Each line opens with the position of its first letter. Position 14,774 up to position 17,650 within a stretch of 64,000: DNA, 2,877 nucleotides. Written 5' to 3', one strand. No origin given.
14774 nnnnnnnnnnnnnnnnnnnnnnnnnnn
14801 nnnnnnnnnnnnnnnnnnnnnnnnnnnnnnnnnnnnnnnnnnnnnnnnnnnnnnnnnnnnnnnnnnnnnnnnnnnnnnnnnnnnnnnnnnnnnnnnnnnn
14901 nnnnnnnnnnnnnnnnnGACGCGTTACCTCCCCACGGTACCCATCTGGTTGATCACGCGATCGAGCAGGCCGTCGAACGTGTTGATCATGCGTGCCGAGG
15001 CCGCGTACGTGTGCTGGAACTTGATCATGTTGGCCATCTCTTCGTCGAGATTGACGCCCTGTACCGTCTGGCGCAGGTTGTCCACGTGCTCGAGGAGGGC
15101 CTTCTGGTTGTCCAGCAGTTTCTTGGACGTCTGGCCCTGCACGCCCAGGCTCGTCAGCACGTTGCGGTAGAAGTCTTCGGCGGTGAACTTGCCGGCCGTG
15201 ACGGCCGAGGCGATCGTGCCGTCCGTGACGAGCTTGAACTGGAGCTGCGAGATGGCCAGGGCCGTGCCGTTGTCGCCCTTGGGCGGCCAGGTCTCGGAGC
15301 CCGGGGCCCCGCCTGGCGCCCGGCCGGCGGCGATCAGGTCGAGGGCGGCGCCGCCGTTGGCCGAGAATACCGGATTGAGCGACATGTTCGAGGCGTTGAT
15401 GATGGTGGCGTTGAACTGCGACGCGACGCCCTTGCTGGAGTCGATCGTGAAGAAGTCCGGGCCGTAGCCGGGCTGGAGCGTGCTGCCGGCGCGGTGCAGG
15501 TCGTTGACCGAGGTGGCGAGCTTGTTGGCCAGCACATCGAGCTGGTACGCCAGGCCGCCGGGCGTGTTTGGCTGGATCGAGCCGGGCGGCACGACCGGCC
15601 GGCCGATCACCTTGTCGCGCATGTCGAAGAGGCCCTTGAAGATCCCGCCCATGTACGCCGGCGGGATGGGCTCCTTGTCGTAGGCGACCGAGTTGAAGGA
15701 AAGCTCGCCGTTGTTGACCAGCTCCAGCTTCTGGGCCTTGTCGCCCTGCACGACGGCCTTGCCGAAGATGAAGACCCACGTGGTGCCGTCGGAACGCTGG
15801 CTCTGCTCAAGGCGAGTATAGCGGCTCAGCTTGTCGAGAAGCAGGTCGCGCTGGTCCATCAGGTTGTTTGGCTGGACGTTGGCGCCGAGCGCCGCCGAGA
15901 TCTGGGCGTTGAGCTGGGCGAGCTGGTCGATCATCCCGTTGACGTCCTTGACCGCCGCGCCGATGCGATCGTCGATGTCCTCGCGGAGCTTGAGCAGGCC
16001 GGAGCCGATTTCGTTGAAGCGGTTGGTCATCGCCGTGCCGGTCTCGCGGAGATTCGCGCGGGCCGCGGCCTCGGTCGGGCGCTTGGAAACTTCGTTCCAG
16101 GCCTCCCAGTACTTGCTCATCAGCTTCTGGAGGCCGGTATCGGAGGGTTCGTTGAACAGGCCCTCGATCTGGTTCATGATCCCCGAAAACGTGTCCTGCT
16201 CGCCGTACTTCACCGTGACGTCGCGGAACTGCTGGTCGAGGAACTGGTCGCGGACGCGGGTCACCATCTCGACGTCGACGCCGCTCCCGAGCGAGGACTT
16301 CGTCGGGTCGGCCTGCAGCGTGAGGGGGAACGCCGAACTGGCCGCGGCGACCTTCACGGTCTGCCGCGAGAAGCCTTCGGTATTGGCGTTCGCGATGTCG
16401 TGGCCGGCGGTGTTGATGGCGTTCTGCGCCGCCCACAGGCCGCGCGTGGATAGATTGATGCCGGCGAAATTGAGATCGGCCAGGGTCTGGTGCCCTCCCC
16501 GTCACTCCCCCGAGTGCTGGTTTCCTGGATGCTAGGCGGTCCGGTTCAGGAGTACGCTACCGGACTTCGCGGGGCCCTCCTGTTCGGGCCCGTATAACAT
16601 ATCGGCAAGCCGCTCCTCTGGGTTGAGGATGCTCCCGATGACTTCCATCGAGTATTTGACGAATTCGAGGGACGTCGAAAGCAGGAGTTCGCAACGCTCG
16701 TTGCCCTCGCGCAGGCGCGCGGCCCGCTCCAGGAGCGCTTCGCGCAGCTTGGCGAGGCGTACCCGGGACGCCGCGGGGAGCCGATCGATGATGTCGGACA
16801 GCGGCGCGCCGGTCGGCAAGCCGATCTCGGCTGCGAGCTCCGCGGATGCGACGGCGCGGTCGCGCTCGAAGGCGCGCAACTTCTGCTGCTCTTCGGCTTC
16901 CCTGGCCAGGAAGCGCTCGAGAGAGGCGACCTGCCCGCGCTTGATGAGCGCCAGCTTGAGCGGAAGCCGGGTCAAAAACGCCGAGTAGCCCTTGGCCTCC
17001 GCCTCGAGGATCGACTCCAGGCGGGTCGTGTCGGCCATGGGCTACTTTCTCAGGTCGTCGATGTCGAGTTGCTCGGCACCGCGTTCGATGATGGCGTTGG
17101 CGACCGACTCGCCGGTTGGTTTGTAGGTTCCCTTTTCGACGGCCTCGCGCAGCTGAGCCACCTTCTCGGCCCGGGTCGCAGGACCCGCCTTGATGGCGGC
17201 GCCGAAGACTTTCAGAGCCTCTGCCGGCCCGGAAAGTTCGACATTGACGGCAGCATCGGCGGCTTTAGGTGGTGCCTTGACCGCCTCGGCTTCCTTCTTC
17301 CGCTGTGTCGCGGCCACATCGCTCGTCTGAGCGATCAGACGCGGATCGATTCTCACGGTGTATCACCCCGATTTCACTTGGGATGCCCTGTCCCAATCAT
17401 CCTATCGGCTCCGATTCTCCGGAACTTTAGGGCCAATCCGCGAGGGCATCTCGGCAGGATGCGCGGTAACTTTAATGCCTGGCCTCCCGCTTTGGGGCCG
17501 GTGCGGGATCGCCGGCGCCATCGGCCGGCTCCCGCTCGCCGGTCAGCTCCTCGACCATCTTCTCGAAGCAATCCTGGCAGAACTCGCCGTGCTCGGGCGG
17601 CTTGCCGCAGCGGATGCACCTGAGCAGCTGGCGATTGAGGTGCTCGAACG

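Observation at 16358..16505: flgK N-terminus lacks a canonical start codon; CTG initiation or a sequence error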

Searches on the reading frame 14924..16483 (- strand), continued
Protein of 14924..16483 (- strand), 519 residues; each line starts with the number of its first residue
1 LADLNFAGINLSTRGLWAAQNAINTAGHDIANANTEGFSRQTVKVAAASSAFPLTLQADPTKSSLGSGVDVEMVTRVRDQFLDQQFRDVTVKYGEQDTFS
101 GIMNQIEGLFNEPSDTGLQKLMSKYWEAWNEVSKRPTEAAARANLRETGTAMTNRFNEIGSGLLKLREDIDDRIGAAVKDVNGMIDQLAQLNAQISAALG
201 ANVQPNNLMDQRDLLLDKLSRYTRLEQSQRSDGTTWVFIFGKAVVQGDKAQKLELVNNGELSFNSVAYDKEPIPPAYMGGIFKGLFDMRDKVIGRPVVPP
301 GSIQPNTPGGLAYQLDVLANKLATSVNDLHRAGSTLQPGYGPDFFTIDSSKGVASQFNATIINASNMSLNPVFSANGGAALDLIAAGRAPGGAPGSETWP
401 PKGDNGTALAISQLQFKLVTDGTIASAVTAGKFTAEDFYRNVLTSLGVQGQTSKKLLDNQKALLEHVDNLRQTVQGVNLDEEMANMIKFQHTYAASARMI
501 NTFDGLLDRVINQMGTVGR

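Call 40: search_solved_structures(query=P0121, show_alignments=2)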
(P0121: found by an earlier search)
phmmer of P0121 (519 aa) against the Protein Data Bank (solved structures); distinct sequences matched with E-value up to 0.001: 5.
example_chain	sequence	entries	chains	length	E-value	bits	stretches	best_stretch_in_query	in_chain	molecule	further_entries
9go6_A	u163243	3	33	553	2.7e-28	102.4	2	9-271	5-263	Flagellar hook-associated protein 1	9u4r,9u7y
9gsx_L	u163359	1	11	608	1.4e-22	83.6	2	12-222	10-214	Flagellar hook-associated protein 1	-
4ut1_A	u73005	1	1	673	5.1e-20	75.1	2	64-281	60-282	FLAGELLAR HOOK-ASSOCIATED PROTEIN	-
2d4y_A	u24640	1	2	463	1.5e-14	57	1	79-271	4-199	Flagellar hook-associated protein 1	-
5xbj_A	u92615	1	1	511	6.3e-10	41.8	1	101-222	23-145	Flagellar hook-associated protein FlgK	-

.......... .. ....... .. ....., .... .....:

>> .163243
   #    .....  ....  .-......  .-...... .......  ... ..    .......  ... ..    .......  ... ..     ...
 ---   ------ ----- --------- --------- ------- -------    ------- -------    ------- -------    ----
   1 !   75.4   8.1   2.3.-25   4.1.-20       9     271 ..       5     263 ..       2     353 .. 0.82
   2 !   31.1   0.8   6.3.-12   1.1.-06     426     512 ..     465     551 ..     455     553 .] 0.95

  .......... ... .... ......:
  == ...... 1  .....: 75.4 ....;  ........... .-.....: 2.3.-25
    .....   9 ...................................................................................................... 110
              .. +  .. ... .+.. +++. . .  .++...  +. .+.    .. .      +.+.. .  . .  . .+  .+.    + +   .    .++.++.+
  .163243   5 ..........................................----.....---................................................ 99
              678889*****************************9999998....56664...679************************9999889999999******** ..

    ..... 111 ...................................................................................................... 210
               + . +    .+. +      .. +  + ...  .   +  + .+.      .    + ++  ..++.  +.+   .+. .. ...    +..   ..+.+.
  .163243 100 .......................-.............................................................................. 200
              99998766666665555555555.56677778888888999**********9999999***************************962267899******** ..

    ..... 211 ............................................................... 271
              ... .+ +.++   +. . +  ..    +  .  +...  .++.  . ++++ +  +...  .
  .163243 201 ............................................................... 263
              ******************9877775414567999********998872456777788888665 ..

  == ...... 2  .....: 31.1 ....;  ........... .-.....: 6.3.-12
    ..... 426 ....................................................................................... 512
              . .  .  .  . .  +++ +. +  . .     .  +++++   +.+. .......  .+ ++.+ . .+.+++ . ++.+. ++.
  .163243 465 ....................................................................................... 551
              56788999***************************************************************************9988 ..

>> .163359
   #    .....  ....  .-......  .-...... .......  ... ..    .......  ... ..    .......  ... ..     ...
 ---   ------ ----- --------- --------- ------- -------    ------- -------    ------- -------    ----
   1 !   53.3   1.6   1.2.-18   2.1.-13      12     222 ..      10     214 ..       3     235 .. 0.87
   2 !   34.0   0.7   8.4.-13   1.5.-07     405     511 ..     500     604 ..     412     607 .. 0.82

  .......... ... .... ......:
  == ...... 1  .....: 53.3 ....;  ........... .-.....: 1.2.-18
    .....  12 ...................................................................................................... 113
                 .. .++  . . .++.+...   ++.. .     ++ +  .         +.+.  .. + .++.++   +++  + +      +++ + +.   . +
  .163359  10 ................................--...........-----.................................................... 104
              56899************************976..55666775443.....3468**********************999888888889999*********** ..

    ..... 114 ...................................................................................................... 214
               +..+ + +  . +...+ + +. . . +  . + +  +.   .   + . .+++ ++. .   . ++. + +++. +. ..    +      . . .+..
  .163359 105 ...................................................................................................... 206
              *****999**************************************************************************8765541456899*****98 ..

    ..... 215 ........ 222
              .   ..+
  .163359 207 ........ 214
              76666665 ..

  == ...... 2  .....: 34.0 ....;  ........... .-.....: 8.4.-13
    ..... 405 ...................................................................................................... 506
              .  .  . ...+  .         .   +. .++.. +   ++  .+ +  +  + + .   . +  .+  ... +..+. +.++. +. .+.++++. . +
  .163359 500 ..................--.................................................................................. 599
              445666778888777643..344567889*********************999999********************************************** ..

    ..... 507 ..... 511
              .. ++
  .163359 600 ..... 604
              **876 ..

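Call 54: search_protein_families(library=ncbifam, proteins=[P0121])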
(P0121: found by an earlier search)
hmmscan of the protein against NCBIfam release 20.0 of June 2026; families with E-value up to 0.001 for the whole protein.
P0121 (519 aa): 9 families
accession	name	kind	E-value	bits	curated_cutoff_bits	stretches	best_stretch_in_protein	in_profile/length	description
TIGR02492.1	flgK_ends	equivalog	1.3e-94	318.1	170.75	1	8-512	2-436/437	flagellar hook-associated protein FlgK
NF004238.1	PRK05682.1-1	equivalog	3e-09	36.6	400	1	12-76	6-65/414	flagellar hook protein FlgE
TIGR02488.1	flgG_G_neg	equivalog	1.1e-06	28.4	252.75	0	476-513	221-258/259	flagellar basal-body rod protein FlgG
NF004241.1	PRK05682.1-5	equivalog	4.5e-06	26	469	0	13-44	9-40/446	flagellar hook protein FlgE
TIGR01395.1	FlgC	equivalog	8.3e-06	26.1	102.1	0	8-81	3-77/137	flagellar basal body rod protein FlgC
TIGR03506.1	FlgEFG_subfam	subfamily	1.4e-05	25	70.25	1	9-49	3-43/351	flagellar hook-basal body complex protein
NF009456.0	PRK12816.1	equivalog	0.0005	19.8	416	0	475-512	224-261/264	flagellar basal body rod protein FlgG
NF009278.1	PRK12636.1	equivalog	0.00067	19.2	350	0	475-512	223-260/263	flagellar basal body rod protein FlgG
NF004243.1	PRK05682.2-2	equivalog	0.00089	18.4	801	0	477-512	382-417/420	flagellar hook protein FlgE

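Call 55: find_encoding_contigs(protein=P0122, flank=1000, max_places=6)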
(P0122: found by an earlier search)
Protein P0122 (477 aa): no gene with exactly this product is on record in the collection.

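Call 56: find_encoding_contigs(protein=P0001, flank=1000, max_places=6)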
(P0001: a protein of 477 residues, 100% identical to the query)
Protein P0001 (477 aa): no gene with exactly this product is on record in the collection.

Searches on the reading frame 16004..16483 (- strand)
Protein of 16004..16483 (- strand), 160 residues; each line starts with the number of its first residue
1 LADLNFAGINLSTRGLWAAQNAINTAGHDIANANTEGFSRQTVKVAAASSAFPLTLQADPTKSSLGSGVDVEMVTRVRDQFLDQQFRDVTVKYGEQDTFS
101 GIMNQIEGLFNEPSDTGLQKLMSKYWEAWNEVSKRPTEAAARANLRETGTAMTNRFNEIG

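Call 34: find_homologous_proteins(query=window:16004-16483:-)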
Query seq(160 aa) (160 aa): 13 proteins with E <= 0.001 among 40 candidates.
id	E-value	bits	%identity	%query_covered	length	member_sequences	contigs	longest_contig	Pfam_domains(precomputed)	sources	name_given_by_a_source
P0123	7.0e-33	132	43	96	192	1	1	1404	PF00460.26,PF22638.2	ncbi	ncbi:flagellar hook-associated protein FlgK, partial [Paenibacillus chitinolyticus]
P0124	2.1e-30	124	43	90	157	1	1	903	PF00460.26,PF22638.2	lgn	-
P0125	3.0e-28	117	40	96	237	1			PF00460.26,PF22638.2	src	-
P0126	4.1e-28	116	42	94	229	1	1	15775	PF00460.26,PF22638.2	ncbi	ncbi:MAG: flagellar hook-associated protein FlgK, partial [Brevibacillus sp.]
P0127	1.4e-27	114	41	97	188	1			PF00460.26,PF22638.2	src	-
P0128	2.4e-27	114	40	94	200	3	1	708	PF00460.26,PF22638.2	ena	-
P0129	4.5e-27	113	39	95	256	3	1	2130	PF00460.26,PF22638.2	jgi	-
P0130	9.7e-27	112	41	96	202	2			PF00460.26,PF22638.2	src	-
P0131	3.1e-25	107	39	88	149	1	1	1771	PF00460.26,PF22638.2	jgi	jgi:flagellar hook-associated protein 1 FlgK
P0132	3.9e-25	107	42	88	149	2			PF00460.26,PF22638.2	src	-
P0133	6.2e-23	99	38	94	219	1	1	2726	PF00460.26,PF22638.2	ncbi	ncbi:MAG: flagellar hook-associated protein FlgK, partial [bacterium]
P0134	1.2e-21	95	35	96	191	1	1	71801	PF00460.26,PF22638.2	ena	-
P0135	9.8e-5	40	29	80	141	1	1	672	PF00460.26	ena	-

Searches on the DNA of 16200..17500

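Call 42: search_rna_families(source=window, start=16200, end=17500, threshold=evalue, max_evalue=1)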
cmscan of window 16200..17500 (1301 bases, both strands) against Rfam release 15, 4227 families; matches with E-value up to 1: 0.
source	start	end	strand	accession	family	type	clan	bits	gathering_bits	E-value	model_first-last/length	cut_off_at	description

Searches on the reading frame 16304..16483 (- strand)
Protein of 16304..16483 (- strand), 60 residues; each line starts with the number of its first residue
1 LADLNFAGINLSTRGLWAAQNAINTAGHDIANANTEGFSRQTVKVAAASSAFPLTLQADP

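Call 52: search_protein_families(library=pfam, proteins=[window:16304-16483:-], max_evalue=10)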
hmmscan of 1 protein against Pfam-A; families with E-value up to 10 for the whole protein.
seq(60 aa): 1 family
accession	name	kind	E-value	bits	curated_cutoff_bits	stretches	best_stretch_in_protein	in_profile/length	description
PF00460.25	Flg_bb_rod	-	0.00021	21.6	20.7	1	10-38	2-30/31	Flagella basal body rod protein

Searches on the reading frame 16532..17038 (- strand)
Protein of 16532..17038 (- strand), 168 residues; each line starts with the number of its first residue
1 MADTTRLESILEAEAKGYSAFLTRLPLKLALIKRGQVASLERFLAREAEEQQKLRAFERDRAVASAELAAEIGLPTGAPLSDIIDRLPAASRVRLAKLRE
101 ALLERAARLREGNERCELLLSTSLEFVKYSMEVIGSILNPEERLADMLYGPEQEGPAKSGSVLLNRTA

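Call 6: search_protein_families(library=pfam, proteins=[window:16532-17038:-])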
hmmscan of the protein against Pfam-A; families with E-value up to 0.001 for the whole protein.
window:16532-17038:- (168 aa): 1 family
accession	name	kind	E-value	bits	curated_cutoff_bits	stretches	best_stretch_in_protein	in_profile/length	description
PF05130.17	FlgN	-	7.8e-18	65.7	30.5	1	1-152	1-142/147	FlgN protein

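Call 35: find_homologous_proteins(query=window:16535-17038:-)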
Query window:16535-17038:- (168 aa): 10 proteins with E <= 0.001 among 3616 candidates.
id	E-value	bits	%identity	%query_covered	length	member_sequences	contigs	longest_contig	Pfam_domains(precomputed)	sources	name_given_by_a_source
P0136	2.4e-95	334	100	100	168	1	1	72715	PF05130.18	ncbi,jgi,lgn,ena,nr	ncbi:MAG: flagellar protein FlgN [Candidatus Sericytochromatia bacterium]|nr:flagellar protein FlgN 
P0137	1.2e-65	238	71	100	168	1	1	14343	PF05130.18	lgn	-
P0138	3.0e-65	236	68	100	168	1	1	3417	PF05130.18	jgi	-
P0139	2.1e-64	234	70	100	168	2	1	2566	PF05130.18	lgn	-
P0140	1.6e-63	231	68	97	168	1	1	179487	PF05130.18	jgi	jgi:hypothetical protein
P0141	4.4e-63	229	68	100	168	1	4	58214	PF05130.18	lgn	-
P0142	2.2e-62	227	68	100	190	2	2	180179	PF05130.18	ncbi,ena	-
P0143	2.6e-59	217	64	100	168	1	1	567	PF05130.18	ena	-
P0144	1.3e-57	212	66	97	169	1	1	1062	PF05130.18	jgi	jgi:hypothetical protein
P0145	2.3e-43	166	55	99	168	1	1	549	PF05130.18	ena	-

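Call 36: find_encoding_contigs(protein=P0139, flank=2500, max_places=3)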
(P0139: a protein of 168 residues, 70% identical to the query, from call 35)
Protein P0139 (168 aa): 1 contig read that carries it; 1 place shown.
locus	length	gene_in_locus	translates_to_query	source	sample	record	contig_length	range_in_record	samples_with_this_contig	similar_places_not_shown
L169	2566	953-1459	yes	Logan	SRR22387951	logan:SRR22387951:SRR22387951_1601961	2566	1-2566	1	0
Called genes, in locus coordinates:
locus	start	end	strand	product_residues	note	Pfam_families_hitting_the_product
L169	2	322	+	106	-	?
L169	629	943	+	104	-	PF04316:FlgM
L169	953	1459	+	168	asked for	PF05130:FlgN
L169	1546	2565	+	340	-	?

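Call 37: find_encoding_contigs(protein=P0141, flank=2500, max_places=4)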
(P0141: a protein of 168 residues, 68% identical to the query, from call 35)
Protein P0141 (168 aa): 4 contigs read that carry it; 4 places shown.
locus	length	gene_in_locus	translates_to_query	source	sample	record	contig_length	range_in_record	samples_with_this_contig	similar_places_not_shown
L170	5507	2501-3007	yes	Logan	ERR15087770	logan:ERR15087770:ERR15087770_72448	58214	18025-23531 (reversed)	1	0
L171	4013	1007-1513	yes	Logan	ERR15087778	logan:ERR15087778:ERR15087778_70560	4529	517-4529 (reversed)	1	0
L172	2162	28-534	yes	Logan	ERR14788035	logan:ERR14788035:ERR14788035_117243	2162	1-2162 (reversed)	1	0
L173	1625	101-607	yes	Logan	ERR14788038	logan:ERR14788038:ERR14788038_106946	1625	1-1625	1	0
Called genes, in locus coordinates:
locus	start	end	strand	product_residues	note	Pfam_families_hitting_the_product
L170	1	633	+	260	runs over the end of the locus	PF00460:Flg_bb_rod, PF22692:LlgE_F_G_D1, PF06429:Flg_bbr_C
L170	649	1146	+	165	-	PF10135:Rod-binding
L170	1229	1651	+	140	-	-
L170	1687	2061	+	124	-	-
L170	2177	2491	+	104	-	PF04316:FlgM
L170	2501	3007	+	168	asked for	PF05130:FlgN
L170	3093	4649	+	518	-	PF22638:FlgK_D1, PF06429:Flg_bbr_C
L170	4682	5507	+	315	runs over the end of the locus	PF00669:Flagellin_N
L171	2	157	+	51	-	?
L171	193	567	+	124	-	-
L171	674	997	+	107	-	PF04316:FlgM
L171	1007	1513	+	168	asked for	PF05130:FlgN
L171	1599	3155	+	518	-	PF22638:FlgK_D1, PF06429:Flg_bbr_C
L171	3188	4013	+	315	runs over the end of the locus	PF00669:Flagellin_N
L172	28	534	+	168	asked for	PF05130:FlgN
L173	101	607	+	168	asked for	PF05130:FlgN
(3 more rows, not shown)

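Call 38: find_encoding_contigs(protein=P0144, flank=2500, max_places=3)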
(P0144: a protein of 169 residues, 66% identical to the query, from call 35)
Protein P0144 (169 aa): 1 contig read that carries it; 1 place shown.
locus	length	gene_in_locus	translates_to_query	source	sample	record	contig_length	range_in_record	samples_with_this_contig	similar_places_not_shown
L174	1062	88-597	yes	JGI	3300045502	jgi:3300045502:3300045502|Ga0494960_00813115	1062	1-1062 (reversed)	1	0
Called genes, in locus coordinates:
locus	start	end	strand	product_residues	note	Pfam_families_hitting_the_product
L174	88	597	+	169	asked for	PF05130:FlgN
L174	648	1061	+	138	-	?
